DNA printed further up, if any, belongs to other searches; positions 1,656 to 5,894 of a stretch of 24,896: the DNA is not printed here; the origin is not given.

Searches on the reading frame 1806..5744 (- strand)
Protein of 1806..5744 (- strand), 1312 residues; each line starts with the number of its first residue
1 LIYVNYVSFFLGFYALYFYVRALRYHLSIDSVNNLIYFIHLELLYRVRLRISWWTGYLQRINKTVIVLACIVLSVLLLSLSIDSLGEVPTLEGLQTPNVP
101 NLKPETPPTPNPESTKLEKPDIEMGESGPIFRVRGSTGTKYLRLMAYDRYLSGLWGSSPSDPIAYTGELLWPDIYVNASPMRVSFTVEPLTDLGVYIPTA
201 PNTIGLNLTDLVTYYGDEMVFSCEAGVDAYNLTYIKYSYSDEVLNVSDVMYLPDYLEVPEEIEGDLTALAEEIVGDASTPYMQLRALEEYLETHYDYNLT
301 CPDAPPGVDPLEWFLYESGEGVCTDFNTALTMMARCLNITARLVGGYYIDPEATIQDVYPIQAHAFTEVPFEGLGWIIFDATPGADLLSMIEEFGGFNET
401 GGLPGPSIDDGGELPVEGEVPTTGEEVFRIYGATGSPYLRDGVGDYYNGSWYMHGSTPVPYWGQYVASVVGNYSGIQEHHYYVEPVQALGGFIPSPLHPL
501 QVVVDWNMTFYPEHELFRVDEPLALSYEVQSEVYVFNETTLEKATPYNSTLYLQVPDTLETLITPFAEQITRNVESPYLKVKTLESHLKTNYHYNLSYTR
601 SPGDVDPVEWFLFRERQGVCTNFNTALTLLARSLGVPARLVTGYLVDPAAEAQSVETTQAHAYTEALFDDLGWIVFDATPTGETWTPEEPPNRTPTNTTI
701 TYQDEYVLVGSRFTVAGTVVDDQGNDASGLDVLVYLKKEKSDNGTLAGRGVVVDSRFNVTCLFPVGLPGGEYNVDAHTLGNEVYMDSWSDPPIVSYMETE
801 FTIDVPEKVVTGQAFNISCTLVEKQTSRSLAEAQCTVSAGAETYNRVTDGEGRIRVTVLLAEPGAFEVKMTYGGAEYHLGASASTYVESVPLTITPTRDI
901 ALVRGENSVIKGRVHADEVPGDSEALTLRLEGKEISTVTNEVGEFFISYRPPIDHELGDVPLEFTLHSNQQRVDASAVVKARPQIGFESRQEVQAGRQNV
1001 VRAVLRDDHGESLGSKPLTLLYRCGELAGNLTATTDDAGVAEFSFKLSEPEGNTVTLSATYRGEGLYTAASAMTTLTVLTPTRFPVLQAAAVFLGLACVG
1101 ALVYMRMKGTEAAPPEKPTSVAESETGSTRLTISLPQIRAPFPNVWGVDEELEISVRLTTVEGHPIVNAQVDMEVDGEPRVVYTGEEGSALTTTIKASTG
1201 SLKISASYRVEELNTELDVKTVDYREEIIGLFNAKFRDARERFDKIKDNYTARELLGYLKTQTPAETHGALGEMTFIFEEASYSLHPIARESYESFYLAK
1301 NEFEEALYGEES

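Call 53: search_protein_families(library=pfam, proteins=[window:1806-5744:-], max_evalue=0.00001)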
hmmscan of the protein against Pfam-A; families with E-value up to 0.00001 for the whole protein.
window:1806-5744:- (1312 aa): 4 families
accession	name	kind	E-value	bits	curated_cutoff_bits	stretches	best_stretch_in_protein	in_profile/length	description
PF01841.26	Transglut_core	-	8.9e-51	171.2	23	2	566-678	3-108/108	Transglutaminase-like superfamily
PF02369.22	Big_1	-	2.6e-10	40.7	34.9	0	1152-1208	19-80/93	Bacterial Ig-like domain (group 1)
PF17789.7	MG4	-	1.4e-08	35.3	24.7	0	1005-1077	22-91/95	Macroglobulin domain MG4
PF16640.11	Big_3_5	-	2.8e-08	34.7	35.5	0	1032-1078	42-87/88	Bacterial Ig-like domain (group 3)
